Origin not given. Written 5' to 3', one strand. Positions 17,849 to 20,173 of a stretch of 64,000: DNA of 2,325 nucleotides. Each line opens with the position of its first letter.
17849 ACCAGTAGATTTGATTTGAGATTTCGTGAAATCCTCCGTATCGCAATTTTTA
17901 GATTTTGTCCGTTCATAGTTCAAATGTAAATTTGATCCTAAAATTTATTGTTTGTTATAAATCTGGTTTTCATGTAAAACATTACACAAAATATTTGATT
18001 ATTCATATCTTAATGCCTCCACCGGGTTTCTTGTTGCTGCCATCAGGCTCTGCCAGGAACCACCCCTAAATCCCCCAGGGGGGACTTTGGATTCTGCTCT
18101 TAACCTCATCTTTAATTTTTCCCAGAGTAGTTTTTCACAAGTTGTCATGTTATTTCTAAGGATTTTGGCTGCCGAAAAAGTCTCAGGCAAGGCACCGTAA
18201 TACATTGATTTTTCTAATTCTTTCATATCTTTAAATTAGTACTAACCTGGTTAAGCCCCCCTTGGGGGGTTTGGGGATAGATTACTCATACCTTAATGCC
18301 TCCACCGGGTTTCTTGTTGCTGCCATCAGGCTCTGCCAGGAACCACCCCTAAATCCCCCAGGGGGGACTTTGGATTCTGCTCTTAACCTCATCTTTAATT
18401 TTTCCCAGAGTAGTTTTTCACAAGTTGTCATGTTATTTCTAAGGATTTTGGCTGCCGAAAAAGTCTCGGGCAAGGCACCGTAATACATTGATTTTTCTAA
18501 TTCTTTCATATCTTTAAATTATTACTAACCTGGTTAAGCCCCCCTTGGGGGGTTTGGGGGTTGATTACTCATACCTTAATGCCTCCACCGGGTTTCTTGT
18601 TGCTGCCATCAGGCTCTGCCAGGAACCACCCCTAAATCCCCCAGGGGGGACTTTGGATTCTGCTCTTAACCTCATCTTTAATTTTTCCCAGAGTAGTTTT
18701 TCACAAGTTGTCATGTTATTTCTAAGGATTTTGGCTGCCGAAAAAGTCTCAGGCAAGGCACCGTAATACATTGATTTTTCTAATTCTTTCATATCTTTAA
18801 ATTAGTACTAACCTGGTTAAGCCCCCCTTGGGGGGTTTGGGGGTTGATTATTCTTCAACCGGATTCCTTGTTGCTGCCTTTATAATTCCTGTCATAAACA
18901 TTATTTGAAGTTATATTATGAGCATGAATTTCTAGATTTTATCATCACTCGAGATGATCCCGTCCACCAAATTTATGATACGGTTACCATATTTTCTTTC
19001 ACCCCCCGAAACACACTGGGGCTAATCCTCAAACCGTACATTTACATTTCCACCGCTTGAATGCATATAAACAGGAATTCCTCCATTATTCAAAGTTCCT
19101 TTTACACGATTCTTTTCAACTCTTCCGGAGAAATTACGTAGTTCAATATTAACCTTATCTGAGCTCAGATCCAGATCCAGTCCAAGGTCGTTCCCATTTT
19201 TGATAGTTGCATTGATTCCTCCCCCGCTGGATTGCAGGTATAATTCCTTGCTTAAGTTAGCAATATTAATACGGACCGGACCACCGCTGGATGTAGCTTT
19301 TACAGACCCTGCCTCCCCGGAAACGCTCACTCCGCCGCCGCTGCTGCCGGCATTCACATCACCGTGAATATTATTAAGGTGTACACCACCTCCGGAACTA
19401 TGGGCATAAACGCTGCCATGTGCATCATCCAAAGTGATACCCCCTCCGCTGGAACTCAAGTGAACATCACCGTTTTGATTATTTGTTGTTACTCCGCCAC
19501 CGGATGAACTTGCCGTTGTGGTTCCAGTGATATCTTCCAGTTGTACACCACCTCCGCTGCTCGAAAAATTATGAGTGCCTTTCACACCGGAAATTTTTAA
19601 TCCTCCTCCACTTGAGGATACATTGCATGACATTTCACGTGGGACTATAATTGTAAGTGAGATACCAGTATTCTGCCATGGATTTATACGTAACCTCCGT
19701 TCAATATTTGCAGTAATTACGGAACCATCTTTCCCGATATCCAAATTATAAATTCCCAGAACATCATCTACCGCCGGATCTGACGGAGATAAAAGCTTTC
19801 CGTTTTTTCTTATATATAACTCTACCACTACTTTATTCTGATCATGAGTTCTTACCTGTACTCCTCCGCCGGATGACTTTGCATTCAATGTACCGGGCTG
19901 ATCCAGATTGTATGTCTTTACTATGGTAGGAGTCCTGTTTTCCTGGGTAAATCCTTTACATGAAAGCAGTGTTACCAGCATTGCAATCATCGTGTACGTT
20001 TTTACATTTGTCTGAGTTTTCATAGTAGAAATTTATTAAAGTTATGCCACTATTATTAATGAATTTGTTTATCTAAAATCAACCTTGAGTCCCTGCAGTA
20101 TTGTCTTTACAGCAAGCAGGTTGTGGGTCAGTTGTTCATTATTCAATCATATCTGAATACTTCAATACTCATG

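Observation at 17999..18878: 3.1 tandem copies of a 283-bp unit, each an intact identical 75-codon chimera of a DUF559-like N-terminus and the FtsX permease tail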

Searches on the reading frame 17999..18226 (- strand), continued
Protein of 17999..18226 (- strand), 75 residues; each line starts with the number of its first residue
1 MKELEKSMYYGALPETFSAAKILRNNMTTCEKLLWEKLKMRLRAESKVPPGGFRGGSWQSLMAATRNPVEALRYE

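Call 86: fold_search(model_id=the predicted structure, library=pdb)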
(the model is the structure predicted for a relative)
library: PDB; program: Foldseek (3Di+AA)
matches with E <= 10: 255; with E <= 0.001: 1
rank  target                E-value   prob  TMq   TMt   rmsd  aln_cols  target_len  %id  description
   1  3hrl                  3.9e-04  1.00  0.47  0.63   5.6       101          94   29  Crystal structure of a putative endonuclease-like protein (ngo0050) from neisseria gonorrhoeae (released 2009-06-30)
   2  3r3p_A                7.3e-02  0.66  0.38  0.48   5.8       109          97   15  Homing Endonuclease I-Bth0305I Catalytic Domain (released 2011-10-05)
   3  6lkf_MODEL_1_A        3.7e-01  0.21  0.32  0.30   6.3        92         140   20  Solution structure of Anti-CRISPR protein AcrIIA5 (released 2020-06-10)
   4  8xmf_A                5.2e-01  0.04  0.15  0.09  14.3       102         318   10  Cryo-EM structure of human ZnT1 WT at a low PH, in the presence of zinc, determined in an inward-facing conformation. (released 2024-10-30)
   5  8d8k_C                8.7e-01  0.05  0.23  0.15  25.6       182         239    9  Yeast mitochondrial small subunit assembly intermediate (State 2) (released 2022-12-21)
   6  4v8m_A4               1.1e+00  0.03  0.14  0.12  13.8       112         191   16  High-resolution cryo-electron microscopy structure of the Trypanosoma brucei ribosome (released 2014-07-09)
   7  6mrr                  1.2e+00  0.08  0.18  0.28  10.2        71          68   17  De novo designed protein Foldit1 (released 2019-06-12)
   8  8j7y_A                1.2e+00  0.05  0.20  0.11  14.3        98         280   14  Cryo-EM structure of hZnT7DeltaHis-loop-Fab complex in zinc-bound state, determined in outward-facing conformation (released 2023-09-20)
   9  2wtn_A                1.3e+00  0.18  0.26  0.15   7.0        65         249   15  Ferulic Acid bound to Est1E from Butyrivibrio proteoclasticus (released 2010-01-19)
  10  3ajv_C                1.3e+00  0.11  0.31  0.27   6.2        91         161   12  Splicing endonuclease from Aeropyrum pernix (released 2010-11-17)
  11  8d8l_C                1.3e+00  0.05  0.23  0.14  13.9       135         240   12  Yeast mitochondrial small subunit assembly intermediate (State 3) (released 2022-12-14)
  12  8rd8_CT               1.4e+00  0.08  0.22  0.16  11.6        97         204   12  Cryo-EM structure of P. urativorans 70S ribosome in complex with hibernation factors Balon and RaiA (structure 1). (released 2024-02-21)
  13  6ttl_A                1.4e+00  0.05  0.22  0.09   9.7       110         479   14  crystal structure of [FeFe]-hydrogenase CbA5H (partial) from Clostridium beijerinckii in Hinact state (released 2020-12-09)
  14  8om3_C                1.4e+00  0.04  0.17  0.06  13.7       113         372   11  Small subunit of yeast mitochondrial ribosome in complex with IF3/Aim23. (released 2024-01-10)
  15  8j7w_B                1.4e+00  0.04  0.19  0.11  14.5       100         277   15  Cryo-EM structure of hZnT7-Fab complex in zinc state 2, determined in heterogeneous conformations- one subunit in an i (released 2023-09-20)
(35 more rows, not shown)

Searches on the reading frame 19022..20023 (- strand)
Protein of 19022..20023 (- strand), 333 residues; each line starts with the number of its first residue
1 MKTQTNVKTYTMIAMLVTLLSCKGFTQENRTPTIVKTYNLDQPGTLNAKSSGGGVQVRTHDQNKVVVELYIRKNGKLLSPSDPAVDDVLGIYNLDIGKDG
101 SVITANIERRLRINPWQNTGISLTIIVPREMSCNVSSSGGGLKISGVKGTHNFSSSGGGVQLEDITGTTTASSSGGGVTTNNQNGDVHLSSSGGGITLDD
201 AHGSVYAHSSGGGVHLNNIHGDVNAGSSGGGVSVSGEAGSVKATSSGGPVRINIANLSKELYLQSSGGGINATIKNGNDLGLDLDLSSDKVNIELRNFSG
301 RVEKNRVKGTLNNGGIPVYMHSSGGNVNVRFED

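Call 6: search_protein_families(library=pfam, proteins=[window:19022-20023:-], max_evalue=1)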
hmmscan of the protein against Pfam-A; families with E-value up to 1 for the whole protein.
window:19022-20023:- (333 aa): 1 family
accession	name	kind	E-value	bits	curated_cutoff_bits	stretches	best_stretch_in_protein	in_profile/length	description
PF13349.12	DUF4097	-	2.9e-06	27.3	22.9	1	113-330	60-247/247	Toastrack DUF4097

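Call 44: search_protein_families(library=ncbifam, proteins=[window:19022-20023:-], max_evalue=0.01)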
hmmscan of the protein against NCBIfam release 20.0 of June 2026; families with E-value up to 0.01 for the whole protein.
window:19022-20023:- (333 aa): 1 family
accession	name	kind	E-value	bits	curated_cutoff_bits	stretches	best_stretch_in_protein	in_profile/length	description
NF049997.1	LiaG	equivalog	0.0013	18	285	1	187-329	142-286/286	LiaG family protein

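Call 64: find_homologous_proteins(query=window:19022-20023:-, max_evalue=1e-20)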
Query window:19022-20023:- (333 aa): 1026 proteins with E <= 1e-20 among 8000 candidates; the best 120 are listed.
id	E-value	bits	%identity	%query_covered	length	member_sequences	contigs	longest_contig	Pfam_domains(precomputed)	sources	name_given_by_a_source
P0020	1.5e-208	710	100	100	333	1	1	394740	PF13349.13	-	-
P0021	6.5e-190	648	90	100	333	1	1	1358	PF13349.13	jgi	jgi:hypothetical protein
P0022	4.4e-189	646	90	100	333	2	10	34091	PF13349.13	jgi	jgi:hypothetical protein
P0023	1.5e-184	631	88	100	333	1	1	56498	PF13349.13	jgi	-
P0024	1.0e-182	625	87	100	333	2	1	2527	-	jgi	jgi:hypothetical protein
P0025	6.7e-181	619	89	100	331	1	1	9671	PF13349.13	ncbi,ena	-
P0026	4.7e-179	613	85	100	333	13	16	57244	PF13349.13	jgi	jgi:hypothetical protein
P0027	4.3e-178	610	89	97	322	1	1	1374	PF13349.13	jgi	-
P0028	3.0e-176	604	83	100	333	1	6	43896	PF13349.13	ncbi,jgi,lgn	-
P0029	1.8e-175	601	83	100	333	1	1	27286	PF13349.13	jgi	-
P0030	1.3e-174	598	84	99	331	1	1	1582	PF13349.13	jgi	jgi:hypothetical protein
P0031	6.7e-172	589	82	100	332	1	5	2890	-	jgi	jgi:hypothetical protein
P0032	9.6e-171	585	81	100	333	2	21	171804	PF13349.13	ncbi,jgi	jgi:hypothetical protein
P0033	7.7e-169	579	82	100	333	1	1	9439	PF13349.13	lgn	-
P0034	1.5e-168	578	80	100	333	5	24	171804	PF13349.13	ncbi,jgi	jgi:DUF4097 and DUF4098 domain-containing protein YvlB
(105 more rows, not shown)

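Call 65: find_encoding_contigs(protein=P0022, flank=5000, max_places=4)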
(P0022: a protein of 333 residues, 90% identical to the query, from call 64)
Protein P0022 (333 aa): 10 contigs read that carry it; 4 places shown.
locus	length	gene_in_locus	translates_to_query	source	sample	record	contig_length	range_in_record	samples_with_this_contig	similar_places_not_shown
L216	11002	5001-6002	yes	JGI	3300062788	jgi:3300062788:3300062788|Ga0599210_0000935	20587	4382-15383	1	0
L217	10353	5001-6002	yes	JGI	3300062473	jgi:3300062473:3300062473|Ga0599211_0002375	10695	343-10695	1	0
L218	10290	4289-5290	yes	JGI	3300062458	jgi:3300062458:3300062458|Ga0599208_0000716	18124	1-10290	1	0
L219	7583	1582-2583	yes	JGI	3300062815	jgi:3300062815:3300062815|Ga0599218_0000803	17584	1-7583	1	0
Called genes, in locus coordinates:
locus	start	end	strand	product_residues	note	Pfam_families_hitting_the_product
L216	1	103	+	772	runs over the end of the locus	PF12704:MacB_PCD, PF02687:FtsX, PF12704:MacB_PCD (weak), PF02687:FtsX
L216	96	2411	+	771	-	PF12704:MacB_PCD, PF02687:FtsX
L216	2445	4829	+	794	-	PF12704:MacB_PCD, PF02687:FtsX, PF12704:MacB_PCD, PF02687:FtsX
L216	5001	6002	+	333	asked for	PF13349:DUF4097 (weak)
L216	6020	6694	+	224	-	PF02463:SMC_N (weak), PF00005:ABC_tran, PF13304:AAA_21 (faint)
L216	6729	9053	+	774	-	PF12704:MacB_PCD, PF02687:FtsX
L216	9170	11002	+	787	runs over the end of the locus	PF12704:MacB_PCD, PF02687:FtsX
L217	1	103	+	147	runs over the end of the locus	PF02687:FtsX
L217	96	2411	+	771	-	PF12704:MacB_PCD, PF02687:FtsX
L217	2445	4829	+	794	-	PF12704:MacB_PCD, PF02687:FtsX, PF12704:MacB_PCD, PF02687:FtsX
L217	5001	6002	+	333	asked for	PF13349:DUF4097 (weak)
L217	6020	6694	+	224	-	PF02463:SMC_N (weak), PF00005:ABC_tran, PF13304:AAA_21 (faint)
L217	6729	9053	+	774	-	PF12704:MacB_PCD, PF02687:FtsX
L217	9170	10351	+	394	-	?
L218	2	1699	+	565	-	?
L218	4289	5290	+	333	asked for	PF13349:DUF4097 (weak)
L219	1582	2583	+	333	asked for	PF13349:DUF4097 (weak)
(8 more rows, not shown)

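Call 66: find_encoding_contigs(protein=P0023, flank=5000, max_places=2)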
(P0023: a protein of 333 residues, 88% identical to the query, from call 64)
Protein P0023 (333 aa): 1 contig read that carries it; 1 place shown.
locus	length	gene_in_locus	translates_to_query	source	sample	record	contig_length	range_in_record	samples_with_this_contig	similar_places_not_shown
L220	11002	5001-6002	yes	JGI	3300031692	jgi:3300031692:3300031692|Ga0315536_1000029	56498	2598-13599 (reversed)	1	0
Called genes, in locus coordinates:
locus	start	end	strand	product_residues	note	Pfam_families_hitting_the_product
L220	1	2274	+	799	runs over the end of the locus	PF12704:MacB_PCD, PF02687:FtsX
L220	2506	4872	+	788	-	PF12704:MacB_PCD, PF02687:FtsX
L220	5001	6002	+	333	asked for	PF13349:DUF4097 (faint)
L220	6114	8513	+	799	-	PF12704:MacB_PCD, PF02687:FtsX (weak), PF12704:MacB_PCD (weak), PF02687:FtsX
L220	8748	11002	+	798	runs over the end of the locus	PF12704:MacB_PCD, PF02687:FtsX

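Call 76: search_protein_families(library=padloc, proteins=[window:19022-20023:-], max_evalue=0.01)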
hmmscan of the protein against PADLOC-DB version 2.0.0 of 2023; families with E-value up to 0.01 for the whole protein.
window:19022-20023:- (333 aa): 0 families
